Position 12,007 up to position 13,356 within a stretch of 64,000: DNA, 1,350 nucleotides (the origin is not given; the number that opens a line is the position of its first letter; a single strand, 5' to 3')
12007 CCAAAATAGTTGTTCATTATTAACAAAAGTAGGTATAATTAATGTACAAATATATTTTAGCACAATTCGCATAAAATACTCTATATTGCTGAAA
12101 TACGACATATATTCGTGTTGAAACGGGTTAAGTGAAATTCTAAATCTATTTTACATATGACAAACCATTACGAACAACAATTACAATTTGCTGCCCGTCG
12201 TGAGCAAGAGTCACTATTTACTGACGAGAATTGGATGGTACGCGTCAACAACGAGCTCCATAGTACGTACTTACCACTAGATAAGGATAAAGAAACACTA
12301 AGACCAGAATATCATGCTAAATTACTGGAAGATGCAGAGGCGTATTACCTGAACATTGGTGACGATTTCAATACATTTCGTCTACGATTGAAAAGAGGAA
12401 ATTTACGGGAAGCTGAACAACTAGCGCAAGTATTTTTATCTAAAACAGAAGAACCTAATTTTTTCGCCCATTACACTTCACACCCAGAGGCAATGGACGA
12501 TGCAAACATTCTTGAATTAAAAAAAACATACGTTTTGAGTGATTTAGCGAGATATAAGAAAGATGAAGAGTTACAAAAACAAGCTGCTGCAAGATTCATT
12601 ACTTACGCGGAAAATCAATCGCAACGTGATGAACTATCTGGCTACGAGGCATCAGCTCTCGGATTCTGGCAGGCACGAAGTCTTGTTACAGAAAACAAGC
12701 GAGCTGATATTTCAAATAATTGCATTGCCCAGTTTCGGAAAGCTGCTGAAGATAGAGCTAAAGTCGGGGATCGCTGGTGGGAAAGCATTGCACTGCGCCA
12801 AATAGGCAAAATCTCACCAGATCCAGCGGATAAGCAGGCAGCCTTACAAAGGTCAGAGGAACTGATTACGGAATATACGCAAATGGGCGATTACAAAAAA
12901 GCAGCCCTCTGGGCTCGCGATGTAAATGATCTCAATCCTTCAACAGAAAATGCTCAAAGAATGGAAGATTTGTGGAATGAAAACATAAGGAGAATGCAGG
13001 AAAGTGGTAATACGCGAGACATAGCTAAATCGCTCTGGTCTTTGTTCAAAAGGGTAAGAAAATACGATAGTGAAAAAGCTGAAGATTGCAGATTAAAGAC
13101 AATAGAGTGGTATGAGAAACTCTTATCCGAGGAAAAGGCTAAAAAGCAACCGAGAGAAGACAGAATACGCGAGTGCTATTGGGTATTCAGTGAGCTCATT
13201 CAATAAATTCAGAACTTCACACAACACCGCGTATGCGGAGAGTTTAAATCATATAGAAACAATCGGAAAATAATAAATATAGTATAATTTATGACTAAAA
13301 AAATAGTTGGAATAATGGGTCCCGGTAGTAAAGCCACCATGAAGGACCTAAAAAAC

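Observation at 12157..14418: Two SLOG-superfamily genes (LOG-like TIGR00725 + nucleoside 2-deoxyribosyltransferase-like) beside a 349-aa helical protein: candidate undescribed nucleotide-processing or conflict module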

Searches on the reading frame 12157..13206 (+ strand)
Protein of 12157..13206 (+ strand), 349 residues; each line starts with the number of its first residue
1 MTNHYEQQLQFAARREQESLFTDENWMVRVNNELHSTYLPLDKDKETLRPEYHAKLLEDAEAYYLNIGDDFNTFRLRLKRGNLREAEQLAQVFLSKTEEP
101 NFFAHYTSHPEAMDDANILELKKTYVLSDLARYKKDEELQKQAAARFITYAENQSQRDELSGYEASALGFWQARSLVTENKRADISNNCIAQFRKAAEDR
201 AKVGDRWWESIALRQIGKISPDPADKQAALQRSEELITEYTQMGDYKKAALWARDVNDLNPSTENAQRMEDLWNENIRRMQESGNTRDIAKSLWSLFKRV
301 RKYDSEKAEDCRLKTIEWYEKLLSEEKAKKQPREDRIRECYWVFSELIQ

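Call 3: search_protein_families(library=pfam, proteins=[window:12157-13206:+], max_evalue=0.1)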
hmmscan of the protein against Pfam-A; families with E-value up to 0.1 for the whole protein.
window:12157-13206:+ (349 aa): 0 families

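Call 4: search_protein_families(library=ncbifam, proteins=[window:12157-13206:+], max_evalue=0.1)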
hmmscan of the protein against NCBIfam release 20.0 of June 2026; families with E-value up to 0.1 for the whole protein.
window:12157-13206:+ (349 aa): 0 families
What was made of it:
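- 12157..13206 (+): 349-aa TPR-like helical-repeat protein from a rare Patescibacteria-only family. It is part of the variable slot. No Pfam or NCBIfam hit (calls 3, 4).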

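Call 6: search_protein_families(library=padloc, proteins=[window:12157-13206:+], max_evalue=0.1)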
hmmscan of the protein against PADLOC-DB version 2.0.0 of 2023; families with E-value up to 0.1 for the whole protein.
window:12157-13206:+ (349 aa): 3 families
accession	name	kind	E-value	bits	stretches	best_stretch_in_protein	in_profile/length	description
PDLC01697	typeIV_Cas11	-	0.0033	15.5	1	175-230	62-118/160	Cas11_3_IV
PDLC04641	PDC-M42A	-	0.0043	14.8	1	98-188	50-144/215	-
PDLC03925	OloA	-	0.021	12.1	1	241-293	483-535/596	-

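Call 7: search_protein_families(library=phrogs, proteins=[window:12157-13206:+], max_evalue=0.1)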
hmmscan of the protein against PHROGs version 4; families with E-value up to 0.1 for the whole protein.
window:12157-13206:+ (349 aa): 0 families

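Call 9: find_homologous_proteins(query=window:12157-13206:+)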
Query window:12157-13206:+ (349 aa): 11 proteins with E <= 0.001 among 4118 candidates.
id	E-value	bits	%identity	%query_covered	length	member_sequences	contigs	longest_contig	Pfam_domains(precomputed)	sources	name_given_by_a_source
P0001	1.6e-228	776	100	100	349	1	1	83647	-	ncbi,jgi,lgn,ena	ncbi:MAG: hypothetical protein WCT33_01140 [Patescibacteria group bacterium]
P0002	1.1e-174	599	77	100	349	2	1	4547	-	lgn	-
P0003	2.1e-154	532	70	100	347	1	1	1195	-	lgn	-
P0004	3.4e-147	508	67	100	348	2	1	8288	-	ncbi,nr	ncbi:MAG: hypothetical protein JW816_00255 [Candidatus Buchananbacteria bacterium]|nr:hypothetical p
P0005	9.5e-139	481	65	97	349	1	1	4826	-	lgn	-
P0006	1.7e-108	381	56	93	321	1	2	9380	-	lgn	-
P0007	6.4e-101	356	54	96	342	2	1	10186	-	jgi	jgi:hypothetical protein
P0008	2.9e-100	354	54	96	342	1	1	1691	-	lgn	-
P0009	3.4e-93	331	50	94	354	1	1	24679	-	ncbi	ncbi:MAG: hypothetical protein V1838_05310 [Patescibacteria group bacterium]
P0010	1.4e-80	289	44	96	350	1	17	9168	-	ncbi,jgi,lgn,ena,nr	ncbi:MAG TPA: hypothetical protein PLR18_03940 [bacterium]|nr:hypothetical protein [bacterium]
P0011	1.3e-61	227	41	94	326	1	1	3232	-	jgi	jgi:tetratricopeptide (TPR) repeat protein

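Call 13: find_encoding_contigs(protein=P0009, flank=8000, max_places=3)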
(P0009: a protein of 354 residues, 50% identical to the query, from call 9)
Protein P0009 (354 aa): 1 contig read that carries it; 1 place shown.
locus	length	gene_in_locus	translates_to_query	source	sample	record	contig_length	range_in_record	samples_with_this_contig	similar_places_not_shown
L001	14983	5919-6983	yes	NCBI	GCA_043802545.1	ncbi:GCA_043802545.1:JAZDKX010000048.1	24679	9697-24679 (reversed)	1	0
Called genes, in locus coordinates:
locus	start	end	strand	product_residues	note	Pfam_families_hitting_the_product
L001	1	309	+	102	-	?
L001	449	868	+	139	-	PF00892:EamA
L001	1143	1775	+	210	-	PF03575:Peptidase_S51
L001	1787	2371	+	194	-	PF02915:Rubrerythrin, PF23458:DUF7130 (weak), PF21349:RUBY_RBDX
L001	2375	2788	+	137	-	PF18899:DUF5655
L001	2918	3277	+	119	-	PF01641:SelR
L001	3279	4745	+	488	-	PF00149:Metallophos, PF02872:5_nucleotid_C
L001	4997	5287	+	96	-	PF01541:GIY-YIG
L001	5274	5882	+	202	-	PF01625:PMSR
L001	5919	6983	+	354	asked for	-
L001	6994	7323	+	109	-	PF03819:MazG (weak)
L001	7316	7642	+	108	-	-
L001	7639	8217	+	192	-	PF01966:HD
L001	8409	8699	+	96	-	PF01541:GIY-YIG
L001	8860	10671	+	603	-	PF01807:Zn_ribbon_DnaG, PF08275:DNAG_N, PF01751:Toprim, PF13155:Toprim_2, PF13362:Toprim_3, PF13662:Toprim_4, PF10410:DnaB_bind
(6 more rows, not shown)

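Call 14: find_encoding_contigs(protein=P0010, flank=8000, max_places=4)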
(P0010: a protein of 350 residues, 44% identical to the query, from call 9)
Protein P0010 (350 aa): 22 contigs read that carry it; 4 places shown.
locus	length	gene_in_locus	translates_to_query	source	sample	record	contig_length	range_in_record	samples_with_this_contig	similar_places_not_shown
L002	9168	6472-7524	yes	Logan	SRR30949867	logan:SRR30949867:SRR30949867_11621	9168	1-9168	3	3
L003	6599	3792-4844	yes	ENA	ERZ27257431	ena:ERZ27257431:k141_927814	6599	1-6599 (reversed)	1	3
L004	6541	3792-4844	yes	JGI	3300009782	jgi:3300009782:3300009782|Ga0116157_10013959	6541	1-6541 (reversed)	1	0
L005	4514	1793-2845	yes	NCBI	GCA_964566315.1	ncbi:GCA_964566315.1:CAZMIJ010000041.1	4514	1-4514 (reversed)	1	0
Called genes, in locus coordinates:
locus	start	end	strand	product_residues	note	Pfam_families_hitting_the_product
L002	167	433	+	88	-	PF01176:eIF-1a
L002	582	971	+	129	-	PF00416:Ribosomal_S13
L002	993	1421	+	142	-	PF00411:Ribosomal_S11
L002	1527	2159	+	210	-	PF00163:Ribosomal_S4, PF01479:S4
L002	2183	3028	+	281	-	PF01193:RNA_pol_L, PF01000:RNA_pol_A_bac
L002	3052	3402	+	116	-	PF01196:Ribosomal_L17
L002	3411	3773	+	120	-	PF00572:Ribosomal_L13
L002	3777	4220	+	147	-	PF00380:Ribosomal_S9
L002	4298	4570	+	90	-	-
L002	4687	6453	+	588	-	-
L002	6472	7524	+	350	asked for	-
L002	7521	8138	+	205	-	-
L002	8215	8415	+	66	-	-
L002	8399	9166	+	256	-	?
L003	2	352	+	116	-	PF01193:RNA_pol_L (weak)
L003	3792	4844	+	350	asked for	-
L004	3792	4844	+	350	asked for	-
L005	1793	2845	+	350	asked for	-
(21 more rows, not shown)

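Call 15: find_encoding_contigs(protein=P0007, flank=8000, max_places=3)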
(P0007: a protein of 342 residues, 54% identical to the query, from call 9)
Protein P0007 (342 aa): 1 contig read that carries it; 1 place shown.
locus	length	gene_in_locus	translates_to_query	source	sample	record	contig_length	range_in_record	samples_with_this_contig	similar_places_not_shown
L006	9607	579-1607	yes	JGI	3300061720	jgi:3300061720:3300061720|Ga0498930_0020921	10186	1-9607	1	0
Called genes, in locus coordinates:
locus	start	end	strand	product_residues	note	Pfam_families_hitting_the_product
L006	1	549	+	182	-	?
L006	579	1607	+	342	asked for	-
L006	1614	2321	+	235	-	PF08713:DNA_alkylation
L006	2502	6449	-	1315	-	PF04997:RNA_pol_Rpb1_1, PF00623:RNA_pol_Rpb1_2, PF04983:RNA_pol_Rpb1_3, PF05000:RNA_pol_Rpb1_4, PF04998:RNA_pol_Rpb1_5, PF25984:BSH_YknX (faint)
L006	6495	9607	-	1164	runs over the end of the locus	PF04563:RNA_pol_Rpb2_1, PF04561:RNA_pol_Rpb2_2, PF04565:RNA_pol_Rpb2_3, PF10385:RNA_pol_Rpb2_45, PF00562:RNA_pol_Rpb2_6, PF04560:RNA_pol_Rpb2_7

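Call 16: find_encoding_contigs(protein=P0004, flank=8000, max_places=2)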
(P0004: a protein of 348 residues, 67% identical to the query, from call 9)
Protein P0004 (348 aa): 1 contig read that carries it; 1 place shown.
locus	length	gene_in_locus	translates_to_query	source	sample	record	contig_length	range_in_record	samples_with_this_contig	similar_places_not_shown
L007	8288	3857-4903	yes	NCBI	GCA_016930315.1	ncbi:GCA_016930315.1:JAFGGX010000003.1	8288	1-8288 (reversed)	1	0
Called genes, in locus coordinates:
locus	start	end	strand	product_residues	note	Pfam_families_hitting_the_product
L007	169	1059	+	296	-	PF04072:LCM (weak)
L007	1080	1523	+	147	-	-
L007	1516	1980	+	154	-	PF00156:Pribosyltran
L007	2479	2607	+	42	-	PF01541:GIY-YIG (weak)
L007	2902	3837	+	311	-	PF03741:TerC, PF04332:DUF475, PF03741:TerC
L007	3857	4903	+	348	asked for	-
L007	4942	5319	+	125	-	PF01641:SelR, PF24046:At4g08330 (faint)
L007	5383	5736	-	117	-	-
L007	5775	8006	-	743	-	PF13473:Cupredoxin_1 (faint)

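Call 17: find_encoding_contigs(protein=P0006, flank=8000, max_places=2)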
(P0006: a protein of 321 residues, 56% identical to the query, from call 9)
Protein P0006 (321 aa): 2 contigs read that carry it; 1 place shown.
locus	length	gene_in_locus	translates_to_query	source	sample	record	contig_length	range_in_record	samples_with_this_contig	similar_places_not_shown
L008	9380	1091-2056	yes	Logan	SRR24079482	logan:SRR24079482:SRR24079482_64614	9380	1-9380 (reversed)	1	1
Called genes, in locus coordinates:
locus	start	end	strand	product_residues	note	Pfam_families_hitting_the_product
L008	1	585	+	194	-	?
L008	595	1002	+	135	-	PF11969:DcpS_C, PF01230:HIT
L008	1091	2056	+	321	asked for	-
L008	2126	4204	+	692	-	PF01073:3Beta_HSD (weak), PF01370:Epimerase, PF02719:Polysacc_synt_2 (faint), PF04321:RmlD_sub_bind (faint), PF16363:GDP_Man_Dehyd, PF14890:Intein_splicing, PF01370:Epimerase, PF16363:GDP_Man_Dehyd, +2 more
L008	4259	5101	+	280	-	PF01370:Epimerase, PF04321:RmlD_sub_bind, PF01073:3Beta_HSD (weak), PF16363:GDP_Man_Dehyd, PF02719:Polysacc_synt_2 (weak)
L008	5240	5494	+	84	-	PF05635:23S_rRNA_IVP, PF22296:bAvd (weak)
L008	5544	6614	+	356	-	PF00483:NTP_transferase, PF12804:NTP_transf_3, PF25084:LbH_EIF2B, PF00132:Hexapep (faint), PF25087:GMPPB_C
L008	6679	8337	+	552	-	PF01839:FG-GAP (faint), PF13517:FG-GAP_3 (weak)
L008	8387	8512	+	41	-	-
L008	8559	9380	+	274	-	?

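Call 18: find_encoding_contigs(protein=P0002, flank=8000, max_places=2)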
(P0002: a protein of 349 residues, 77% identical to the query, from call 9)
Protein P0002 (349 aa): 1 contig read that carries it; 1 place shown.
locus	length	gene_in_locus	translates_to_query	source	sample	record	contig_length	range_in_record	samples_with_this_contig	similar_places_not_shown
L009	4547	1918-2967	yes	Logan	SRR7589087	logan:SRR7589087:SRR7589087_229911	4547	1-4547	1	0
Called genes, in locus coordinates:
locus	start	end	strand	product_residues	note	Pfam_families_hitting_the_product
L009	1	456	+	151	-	?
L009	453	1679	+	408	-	-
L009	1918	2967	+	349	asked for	-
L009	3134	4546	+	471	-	?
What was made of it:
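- The nearest 349-aa relative (77%) has other neighbours (call 18).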

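Call 35: search_solved_structures(query=A3, max_evalue=1)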
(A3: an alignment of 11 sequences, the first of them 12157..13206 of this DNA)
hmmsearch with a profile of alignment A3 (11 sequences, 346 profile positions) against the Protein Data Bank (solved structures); distinct sequences matched with E-value up to 1: 5.
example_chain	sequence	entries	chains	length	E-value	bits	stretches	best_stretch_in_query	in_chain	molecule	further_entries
9pyj_A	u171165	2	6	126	0.0068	19.1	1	248-331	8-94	ZETA_2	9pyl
8fgw_E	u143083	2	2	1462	0.19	14.3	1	56-110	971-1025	Intraflagellar transport protein 140 homolog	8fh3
8bbf_B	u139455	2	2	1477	0.19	14.3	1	56-110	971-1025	Intraflagellar transport protein 140 homolog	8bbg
6fyv_A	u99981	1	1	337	0.26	13.9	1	87-155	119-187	Dual specificity protein kinase CLK4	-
8k38_A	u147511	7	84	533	0.62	12.7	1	97-173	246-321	Portal protein B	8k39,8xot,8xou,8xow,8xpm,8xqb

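Call 43: predict_structure(alignment_id=A3)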
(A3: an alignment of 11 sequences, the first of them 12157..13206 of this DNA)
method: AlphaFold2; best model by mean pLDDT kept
length: 349 residues; sequences in the alignment: 11
mean_pLDDT: 91.1   pTM: 0.86
mean pLDDT of the five models: 91.1, 90.6, 90.4, 89.8, 88.6
residues with pLDDT >= 90: 257; 70-90: 78; 50-70: 12; < 50: 2
segments of 3 or more residues with pLDDT < 50: none
pLDDT, mean of each block of 10 residues (from residue 1): 70 79 77 81 64 91 96 94 95 94 87 90 95 94 97 94 94 91 95 95 89 95 97 96 94 95 95 96 94 93 92 96 97 94 91
secondary structure, 60 per line:
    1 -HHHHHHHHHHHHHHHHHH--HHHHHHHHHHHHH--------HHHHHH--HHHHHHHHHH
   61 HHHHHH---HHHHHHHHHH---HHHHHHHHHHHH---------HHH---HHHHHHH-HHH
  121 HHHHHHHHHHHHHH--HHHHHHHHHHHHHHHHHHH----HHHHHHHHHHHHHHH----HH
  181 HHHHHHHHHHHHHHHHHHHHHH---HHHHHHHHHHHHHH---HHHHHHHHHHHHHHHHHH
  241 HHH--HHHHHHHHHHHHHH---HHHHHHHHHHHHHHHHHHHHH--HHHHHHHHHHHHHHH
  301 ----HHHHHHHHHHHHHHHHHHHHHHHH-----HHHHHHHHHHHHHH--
elements in order: H2-19 H22-34 H43-48 H51-66 H70-79 H83-94 H110-116 H118-134 H137-155 H160-174 H179-202 H206-219 H223-243 H246-259 H263-283 H286-300 H305-328 H334-347
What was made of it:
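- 12157..13206 (+): The AF2 model has pLDDT 91.1 and is all-helical (call 43).
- Checked: 349-aa protein: no Pfam or NCBIfam hit (calls 3, 4), and all-helical as stated (call 43).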

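Call 69: search_protein_representatives(alignment_id=A3)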
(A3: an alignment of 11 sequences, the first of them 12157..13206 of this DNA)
Query: 11 sequences, 346 profile positions. Proteins with E-value up to 0.001 (for the whole library): 71; up to 1e-10: 14; up to 1e-30: 6. The best 71 are listed.
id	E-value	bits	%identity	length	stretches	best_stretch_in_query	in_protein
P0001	1.3e-170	583.9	-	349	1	1-346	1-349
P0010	1.9e-147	507.7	-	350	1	1-346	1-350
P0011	3.3e-127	441.1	-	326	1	13-345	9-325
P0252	1.7e-69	251.3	-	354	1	17-344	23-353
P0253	2.0e-43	165.6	-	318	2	178-341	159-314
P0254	2.1e-37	145.8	-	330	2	121-341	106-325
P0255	2.2e-22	96.4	-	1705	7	189-324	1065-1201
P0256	1.5e-16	77.3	-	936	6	200-308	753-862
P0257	3.9e-15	72.6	-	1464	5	201-296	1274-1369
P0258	4.1e-14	69.2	-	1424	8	185-244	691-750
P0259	6.6e-13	65.2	-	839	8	201-245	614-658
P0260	1.5e-12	64.1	-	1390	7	194-245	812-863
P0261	3.6e-12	62.8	-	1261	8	186-303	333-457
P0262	5.2e-12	62.3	-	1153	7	185-316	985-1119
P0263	1.9e-09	53.9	-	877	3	201-297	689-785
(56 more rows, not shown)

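Call 70: search_protein_families(library=pfam, proteins=[P0255, P0256, P0252, P0253], max_evalue=0.01)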
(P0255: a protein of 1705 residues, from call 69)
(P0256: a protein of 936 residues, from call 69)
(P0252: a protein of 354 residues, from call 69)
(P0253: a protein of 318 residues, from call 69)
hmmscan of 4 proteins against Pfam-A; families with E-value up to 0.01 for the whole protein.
P0255 (1705 aa): 23 families
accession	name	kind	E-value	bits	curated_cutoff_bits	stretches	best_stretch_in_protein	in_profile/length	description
PF13424.12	TPR_12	-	5.7e-125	408.2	30.1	15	1045-1117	3-77/77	Tetratricopeptide repeat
PF13176.12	TPR_7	-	1.4e-56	184.2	27.9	0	1570-1593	4-27/36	Tetratricopeptide repeat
PF17874.7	TPR_MalT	-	5.7e-51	174.2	45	7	1174-1425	49-300/336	MalT-like TPR region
PF13374.12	TPR_10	-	2.9e-31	107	27.5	0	1005-1037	2-34/42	Tetratricopeptide repeat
PF12164.13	SporV_AA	-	6.7e-28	97.3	25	0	1162-1186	15-39/90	Stage V sporulation protein AA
PF14938.12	SNAP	-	9.1e-26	91.4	25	7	1380-1510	50-180/282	Soluble NSF attachment protein, SNAP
PF10049.14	DUF2283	-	8.8e-19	67.9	23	0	1570-1586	9-25/49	Protein of unknown function (DUF2283)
PF12770.12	CHAT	-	7.6e-18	65.4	24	1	99-333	37-268/289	CHAT domain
PF09976.15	TPR_21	-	1.5e-16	61.2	25.5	0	1553-1640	101-190/193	Tetratricopeptide repeat-like domain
PF14559.12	TPR_19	-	5.1e-16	59.2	25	0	1016-1067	2-47/68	Tetratricopeptide repeat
PF25058.1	ARM_TT21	-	2.5e-13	50.7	27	0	849-947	9-116/155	Tetratricopeptide repeat protein 21 ARM repeat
PF13428.12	TPR_14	-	3.7e-13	49.2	23.5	0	1604-1641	7-44/44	Tetratricopeptide repeat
PF16263.11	DUF4917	-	1.1e-07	32.1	28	0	954-1007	153-208/311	Domain of unknown function (DUF4917)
PF01637.24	ATPase_2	-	1.1e-06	29.1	33.2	1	396-527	1-123/225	ATPase domain predominantly from Archaea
PF10602.15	RPN7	-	2.9e-06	27.5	29.6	0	1505-1631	17-139/174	26S proteasome subunit RPN7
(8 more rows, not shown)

P0256 (936 aa): 21 families
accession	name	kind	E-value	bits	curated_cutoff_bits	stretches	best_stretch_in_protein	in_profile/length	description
PF13424.12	TPR_12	-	5.1e-65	216.1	30.1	5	761-832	2-75/77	Tetratricopeptide repeat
PF13374.12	TPR_10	-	2e-34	117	27.5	0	802-832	2-32/42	Tetratricopeptide repeat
PF13176.12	TPR_7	-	1.5e-29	99.9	27.9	1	805-837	2-34/36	Tetratricopeptide repeat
PF17874.7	TPR_MalT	-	3.4e-29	102.6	45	4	489-747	8-265/336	MalT-like TPR region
PF14938.12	SNAP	-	4.7e-24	85.8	25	4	457-587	50-180/282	Soluble NSF attachment protein, SNAP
PF01535.26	PPR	-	2.3e-15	56.1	25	0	694-710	12-28/31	PPR repeat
PF25058.1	ARM_TT21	-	3.2e-15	56.9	27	1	395-504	6-116/155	Tetratricopeptide repeat protein 21 ARM repeat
PF13181.12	TPR_8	-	2.4e-14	52.7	25.7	0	397-425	2-30/34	Tetratricopeptide repeat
PF13428.12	TPR_14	-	4.4e-14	52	23.5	0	808-832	7-31/44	Tetratricopeptide repeat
PF14559.12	TPR_19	-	2.8e-13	50.4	25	0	775-831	4-54/68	Tetratricopeptide repeat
PF12164.13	SporV_AA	-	9.1e-13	48.8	25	0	640-663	16-39/90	Stage V sporulation protein AA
PF00515.34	TPR_1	-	5.4e-12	45.4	27.8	0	811-831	10-30/34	Tetratricopeptide repeat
PF12854.13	PPR_1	-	4.1e-11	42.9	23.8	0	695-708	20-33/34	PPR repeat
PF09976.15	TPR_21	-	1.2e-09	38.6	25.5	1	769-869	83-180/193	Tetratricopeptide repeat-like domain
PF07719.23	TPR_2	-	1.9e-09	37.4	27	0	814-832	13-31/34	Tetratricopeptide repeat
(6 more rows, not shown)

P0252 (354 aa): 0 families

P0253 (318 aa): 0 families
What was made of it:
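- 12157..13206 (+): Remote hits are long TPR_12/TPR_10 proteins (calls 69, 70).
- On TPR repeat proteins: However, the family profile retrieves TPR_12/TPR_10 proteins at E down to 2e-22 (calls 69, 70), and JGI names one homologue a TPR protein (call 9).
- Closest known: TPR_12/TPR_10 repeat scaffolds and LanC-like alpha/alpha toroids. Same: Residues about 185-320 of the 349-aa protein match TPR_12-rich proteins by profile search (calls 69, 70).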

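Call 83: find_encoding_contigs(protein=P0005, flank=8000, max_places=2)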
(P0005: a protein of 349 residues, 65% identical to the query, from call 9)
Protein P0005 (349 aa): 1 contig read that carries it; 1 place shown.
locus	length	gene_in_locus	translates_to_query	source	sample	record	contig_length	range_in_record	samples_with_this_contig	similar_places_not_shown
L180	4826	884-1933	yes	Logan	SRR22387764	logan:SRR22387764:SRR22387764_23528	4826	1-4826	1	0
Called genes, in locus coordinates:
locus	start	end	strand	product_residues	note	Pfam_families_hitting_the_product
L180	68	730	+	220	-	-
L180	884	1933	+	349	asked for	-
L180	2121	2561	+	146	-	-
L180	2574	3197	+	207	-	-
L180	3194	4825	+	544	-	?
